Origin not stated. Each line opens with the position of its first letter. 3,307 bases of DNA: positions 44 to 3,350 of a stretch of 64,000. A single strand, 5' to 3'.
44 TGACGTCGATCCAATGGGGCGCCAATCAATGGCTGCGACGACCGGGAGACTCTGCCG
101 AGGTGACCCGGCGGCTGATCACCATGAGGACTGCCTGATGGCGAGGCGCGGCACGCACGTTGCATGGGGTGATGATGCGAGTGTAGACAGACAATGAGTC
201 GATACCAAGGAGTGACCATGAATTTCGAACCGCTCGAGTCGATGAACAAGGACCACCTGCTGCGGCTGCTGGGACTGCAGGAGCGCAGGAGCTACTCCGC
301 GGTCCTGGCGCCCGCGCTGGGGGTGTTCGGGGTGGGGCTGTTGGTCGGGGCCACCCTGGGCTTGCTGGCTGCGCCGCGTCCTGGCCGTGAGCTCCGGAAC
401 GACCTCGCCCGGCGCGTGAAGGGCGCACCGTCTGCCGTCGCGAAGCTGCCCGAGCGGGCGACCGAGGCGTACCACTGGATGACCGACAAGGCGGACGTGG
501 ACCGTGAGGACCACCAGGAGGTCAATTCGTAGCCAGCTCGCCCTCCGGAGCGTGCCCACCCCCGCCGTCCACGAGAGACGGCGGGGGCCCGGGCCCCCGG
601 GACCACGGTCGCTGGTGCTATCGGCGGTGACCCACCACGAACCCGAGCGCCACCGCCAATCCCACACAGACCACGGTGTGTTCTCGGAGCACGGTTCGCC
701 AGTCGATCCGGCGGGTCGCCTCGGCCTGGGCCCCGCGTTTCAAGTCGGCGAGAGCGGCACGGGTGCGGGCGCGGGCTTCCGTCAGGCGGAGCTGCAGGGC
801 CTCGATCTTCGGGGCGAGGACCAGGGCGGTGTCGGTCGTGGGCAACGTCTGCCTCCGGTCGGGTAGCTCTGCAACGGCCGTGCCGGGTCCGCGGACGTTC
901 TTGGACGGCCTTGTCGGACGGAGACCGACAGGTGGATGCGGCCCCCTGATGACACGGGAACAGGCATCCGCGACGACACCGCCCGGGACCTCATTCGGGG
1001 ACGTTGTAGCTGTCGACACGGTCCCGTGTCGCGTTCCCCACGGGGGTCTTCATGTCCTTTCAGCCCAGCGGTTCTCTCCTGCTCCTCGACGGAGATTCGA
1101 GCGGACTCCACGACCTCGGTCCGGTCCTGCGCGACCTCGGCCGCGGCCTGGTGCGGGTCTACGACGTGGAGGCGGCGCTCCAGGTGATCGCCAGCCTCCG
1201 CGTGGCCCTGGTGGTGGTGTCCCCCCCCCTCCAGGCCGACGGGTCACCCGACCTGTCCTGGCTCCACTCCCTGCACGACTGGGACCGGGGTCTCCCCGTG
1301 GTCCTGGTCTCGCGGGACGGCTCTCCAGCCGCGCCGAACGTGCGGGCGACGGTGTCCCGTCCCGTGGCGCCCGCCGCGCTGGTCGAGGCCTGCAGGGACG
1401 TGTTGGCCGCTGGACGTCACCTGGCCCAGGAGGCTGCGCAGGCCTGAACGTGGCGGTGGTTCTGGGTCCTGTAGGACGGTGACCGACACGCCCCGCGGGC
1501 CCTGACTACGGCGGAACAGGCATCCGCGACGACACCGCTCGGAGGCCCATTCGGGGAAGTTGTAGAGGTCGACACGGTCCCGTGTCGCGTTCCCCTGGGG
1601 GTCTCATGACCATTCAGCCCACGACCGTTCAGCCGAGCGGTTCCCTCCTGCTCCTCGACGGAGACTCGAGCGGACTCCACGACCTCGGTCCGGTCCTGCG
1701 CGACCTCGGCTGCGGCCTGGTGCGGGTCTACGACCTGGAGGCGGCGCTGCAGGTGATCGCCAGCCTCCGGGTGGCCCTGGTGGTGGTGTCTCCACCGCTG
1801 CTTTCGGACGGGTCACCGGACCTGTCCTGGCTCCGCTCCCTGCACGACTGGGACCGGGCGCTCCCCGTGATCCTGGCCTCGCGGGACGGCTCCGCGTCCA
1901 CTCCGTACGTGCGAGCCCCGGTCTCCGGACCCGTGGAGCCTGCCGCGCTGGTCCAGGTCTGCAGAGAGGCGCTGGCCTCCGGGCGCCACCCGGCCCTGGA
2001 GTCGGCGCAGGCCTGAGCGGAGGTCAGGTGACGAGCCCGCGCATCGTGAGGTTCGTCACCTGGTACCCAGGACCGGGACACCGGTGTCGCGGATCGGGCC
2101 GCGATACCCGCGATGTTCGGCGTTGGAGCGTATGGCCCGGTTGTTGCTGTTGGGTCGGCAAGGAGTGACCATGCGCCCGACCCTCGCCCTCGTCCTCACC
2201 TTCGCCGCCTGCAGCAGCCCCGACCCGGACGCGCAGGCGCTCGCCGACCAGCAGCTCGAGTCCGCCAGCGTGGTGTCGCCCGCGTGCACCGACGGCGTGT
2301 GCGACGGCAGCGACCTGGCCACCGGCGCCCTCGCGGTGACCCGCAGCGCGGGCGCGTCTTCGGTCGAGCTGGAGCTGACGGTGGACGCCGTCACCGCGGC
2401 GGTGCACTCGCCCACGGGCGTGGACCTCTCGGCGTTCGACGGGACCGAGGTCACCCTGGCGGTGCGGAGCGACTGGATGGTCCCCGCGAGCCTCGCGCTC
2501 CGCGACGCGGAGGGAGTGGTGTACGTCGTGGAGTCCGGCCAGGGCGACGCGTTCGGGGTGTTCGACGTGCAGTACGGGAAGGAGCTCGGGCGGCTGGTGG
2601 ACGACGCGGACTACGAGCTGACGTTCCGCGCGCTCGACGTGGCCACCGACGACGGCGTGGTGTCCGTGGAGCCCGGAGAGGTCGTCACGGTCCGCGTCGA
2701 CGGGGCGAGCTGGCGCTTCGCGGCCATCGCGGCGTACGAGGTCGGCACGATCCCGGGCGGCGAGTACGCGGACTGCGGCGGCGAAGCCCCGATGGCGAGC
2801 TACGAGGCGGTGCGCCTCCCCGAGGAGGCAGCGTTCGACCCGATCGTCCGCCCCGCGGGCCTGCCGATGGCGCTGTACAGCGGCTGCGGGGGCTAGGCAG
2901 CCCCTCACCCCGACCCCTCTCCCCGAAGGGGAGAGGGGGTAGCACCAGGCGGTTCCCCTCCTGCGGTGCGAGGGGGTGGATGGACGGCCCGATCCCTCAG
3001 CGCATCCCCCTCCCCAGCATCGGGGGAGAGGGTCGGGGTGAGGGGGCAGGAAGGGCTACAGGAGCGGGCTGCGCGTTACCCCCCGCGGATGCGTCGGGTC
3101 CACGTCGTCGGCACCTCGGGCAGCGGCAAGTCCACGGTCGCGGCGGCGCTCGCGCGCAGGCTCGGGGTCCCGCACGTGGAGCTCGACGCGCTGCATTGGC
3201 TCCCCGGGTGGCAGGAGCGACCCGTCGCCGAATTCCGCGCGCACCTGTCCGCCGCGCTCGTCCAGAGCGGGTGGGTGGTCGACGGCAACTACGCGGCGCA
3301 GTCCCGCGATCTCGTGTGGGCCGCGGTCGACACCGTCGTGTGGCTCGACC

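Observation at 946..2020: Recent tandem duplication of a pseudo-receiver gene cassette that also duplicates the 5' end of the divergent DUF883 gene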

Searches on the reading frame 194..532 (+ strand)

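Call 5: search_protein_families(library=pfam, proteins=[window:194-532:+], max_evalue=1)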
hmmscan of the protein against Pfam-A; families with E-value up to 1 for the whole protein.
window:194-532:+ (112 aa): 2 families
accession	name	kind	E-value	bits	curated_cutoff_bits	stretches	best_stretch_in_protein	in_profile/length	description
PF12732.12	YtxH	-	5.7e-10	39.9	37.5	1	44-94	3-53/71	YtxH-like protein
PF20538.3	DUF6753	-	0.15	12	27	1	21-61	97-137/217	Family of unknown function (DUF6753)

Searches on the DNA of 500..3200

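Call 48: search_rna_families(source=window, start=500, end=3200, threshold=evalue, max_evalue=1)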
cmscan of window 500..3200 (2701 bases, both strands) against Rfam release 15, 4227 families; matches with E-value up to 1: 0.
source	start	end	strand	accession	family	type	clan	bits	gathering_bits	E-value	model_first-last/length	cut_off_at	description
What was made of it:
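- Tried and rejected: Rfam found nothing in 500-3200 (call 48).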

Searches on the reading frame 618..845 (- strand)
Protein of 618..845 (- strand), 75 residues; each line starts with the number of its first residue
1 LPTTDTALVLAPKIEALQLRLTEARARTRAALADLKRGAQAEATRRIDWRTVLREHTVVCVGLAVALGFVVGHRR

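Call 28: search_protein_families(library=ncbifam, proteins=[window:618-845:-], max_evalue=10)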
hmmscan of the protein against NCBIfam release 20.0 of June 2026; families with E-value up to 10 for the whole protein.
window:618-845:- (75 aa): 0 families
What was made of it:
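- On DUF883 / ElaB-YqjD family (claimed for the divergent gene 618-845): No NCBIfam hit (call 28).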

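Call 41: search_protein_families(library=pfam, proteins=[window:621-845:-], max_evalue=10)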
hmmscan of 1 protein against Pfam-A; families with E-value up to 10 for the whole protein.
window:621-845:- (75 aa): 0 families
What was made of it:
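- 618..845 (-): Divergent neighbour, 75 aa, with a hydrophobic C-terminal segment ending in RR. TTG start, GGAGG ending 6 nt upstream. It lies outside the repeat. No Pfam or NCBIfam hit (calls 28, 41).
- On DUF883 / ElaB-YqjD family (claimed for the divergent gene 618-845): No Pfam family at E <= 10 for the 75-aa product (call 41).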

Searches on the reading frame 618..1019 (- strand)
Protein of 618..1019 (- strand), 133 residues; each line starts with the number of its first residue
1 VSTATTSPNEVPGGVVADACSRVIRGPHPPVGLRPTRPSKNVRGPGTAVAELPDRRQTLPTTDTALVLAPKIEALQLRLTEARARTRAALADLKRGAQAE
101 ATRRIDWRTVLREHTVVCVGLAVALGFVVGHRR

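Call 5: search_protein_families(library=pfam, proteins=[window:618-1019:-], max_evalue=1)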
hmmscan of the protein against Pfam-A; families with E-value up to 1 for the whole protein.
window:618-1019:- (133 aa): 1 family
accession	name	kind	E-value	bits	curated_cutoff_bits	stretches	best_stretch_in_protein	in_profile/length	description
PF12867.12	DinB_2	-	0.057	14.3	24.8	1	42-108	66-102/128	DinB superfamily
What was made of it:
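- On DUF883 / ElaB-YqjD family (claimed for the divergent gene 618-845): The 133-aa ORF gave only a weak DinB_2 hit (call 5).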

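Call 40: find_homologous_proteins(query=window:621-1019:-, max_evalue=0.1)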
Query window:621-1019:- (133 aa): 2 proteins with E <= 0.1 among 244 candidates.
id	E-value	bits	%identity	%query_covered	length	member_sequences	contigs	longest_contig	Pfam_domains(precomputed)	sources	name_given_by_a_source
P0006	1.6e-37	146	99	56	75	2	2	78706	-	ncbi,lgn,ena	-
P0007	2.0e-26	111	77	56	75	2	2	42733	-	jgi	jgi:primosomal protein N'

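Call 42: find_encoding_contigs(protein=P0007, flank=8000, max_places=6)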
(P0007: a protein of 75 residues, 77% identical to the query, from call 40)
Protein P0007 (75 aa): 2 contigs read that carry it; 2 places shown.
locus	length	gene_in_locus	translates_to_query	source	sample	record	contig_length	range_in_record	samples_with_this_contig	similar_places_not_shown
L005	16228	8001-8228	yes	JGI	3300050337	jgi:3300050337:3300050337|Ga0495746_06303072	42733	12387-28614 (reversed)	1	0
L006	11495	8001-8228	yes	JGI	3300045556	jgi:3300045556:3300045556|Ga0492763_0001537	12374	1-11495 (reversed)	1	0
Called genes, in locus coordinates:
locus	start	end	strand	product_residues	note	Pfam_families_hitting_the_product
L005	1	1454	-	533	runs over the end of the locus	PF00528:BPD_transp_1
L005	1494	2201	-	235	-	-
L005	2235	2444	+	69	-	-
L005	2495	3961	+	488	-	PF05935:Arylsulfotrans, PF14269:Arylsulfotran_2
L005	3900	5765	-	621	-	PF00070:Pyr_redox (faint), PF07992:Pyr_redox_2 (weak), PF01266:DAO, PF01593:Amino_oxidase, PF12831:FAD_oxidored, PF13450:NAD_binding_8, PF00355:Rieske, PF01593:Amino_oxidase, +2 more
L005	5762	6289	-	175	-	PF13238:AAA_18 (weak), PF13671:AAA_33, PF01202:SKI (faint), PF13207:AAA_17 (faint)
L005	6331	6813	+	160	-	PF13302:Acetyltransf_3 (weak), PF13673:Acetyltransf_10 (weak), PF00583:Acetyltransf_1, PF13508:Acetyltransf_7, PF08445:FR47 (weak)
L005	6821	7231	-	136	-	-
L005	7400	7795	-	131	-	-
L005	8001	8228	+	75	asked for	-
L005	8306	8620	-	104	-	PF12732:YtxH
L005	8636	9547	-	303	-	PF02574:S-methyl_trans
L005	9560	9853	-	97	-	-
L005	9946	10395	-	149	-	-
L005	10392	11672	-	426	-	PF21686:LigD_Prim-Pol, PF01896:DNA_primase_S (weak)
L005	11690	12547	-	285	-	PF10503:Esterase_PHB (weak), PF00326:Peptidase_S9 (weak)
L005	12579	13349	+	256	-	PF01553:Acyltransferase, PF03982:DAGAT (weak)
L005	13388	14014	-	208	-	-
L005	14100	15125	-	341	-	PF00149:Metallophos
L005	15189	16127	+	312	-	-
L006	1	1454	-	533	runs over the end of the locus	PF00528:BPD_transp_1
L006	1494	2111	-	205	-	-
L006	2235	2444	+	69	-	-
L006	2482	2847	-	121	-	-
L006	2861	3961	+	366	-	PF05935:Arylsulfotrans, PF14269:Arylsulfotran_2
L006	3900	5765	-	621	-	PF00070:Pyr_redox (faint), PF07992:Pyr_redox_2 (weak), PF01266:DAO, PF01593:Amino_oxidase, PF12831:FAD_oxidored, PF13450:NAD_binding_8, PF00355:Rieske, PF01593:Amino_oxidase, +2 more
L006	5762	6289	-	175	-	PF13238:AAA_18 (weak), PF13671:AAA_33, PF01202:SKI (faint), PF13207:AAA_17 (faint)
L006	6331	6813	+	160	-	PF13302:Acetyltransf_3 (weak), PF13673:Acetyltransf_10 (weak), PF00583:Acetyltransf_1, PF13508:Acetyltransf_7, PF08445:FR47 (weak)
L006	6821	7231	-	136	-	-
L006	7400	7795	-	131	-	-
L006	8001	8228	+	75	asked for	-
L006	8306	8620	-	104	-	PF12732:YtxH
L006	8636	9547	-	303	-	PF02574:S-methyl_trans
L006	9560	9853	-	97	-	-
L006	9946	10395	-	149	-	-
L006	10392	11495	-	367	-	?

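Call 64: search_protein_families(library=pfam, proteins=[P0008, P0009], max_evalue=10)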
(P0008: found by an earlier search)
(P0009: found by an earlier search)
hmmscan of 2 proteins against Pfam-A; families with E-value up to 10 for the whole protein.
P0008 (131 aa): 1 family
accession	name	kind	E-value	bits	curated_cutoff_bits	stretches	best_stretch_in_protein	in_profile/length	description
PF06490.17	FleQ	-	4.5e-05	24.2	22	1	9-114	2-103/108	Flagellar regulatory protein FleQ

P0009 (136 aa): 1 family
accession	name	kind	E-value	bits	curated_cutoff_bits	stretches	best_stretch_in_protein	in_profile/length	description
PF06490.17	FleQ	-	0.01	16.6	22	1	14-122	2-106/108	Flagellar regulatory protein FleQ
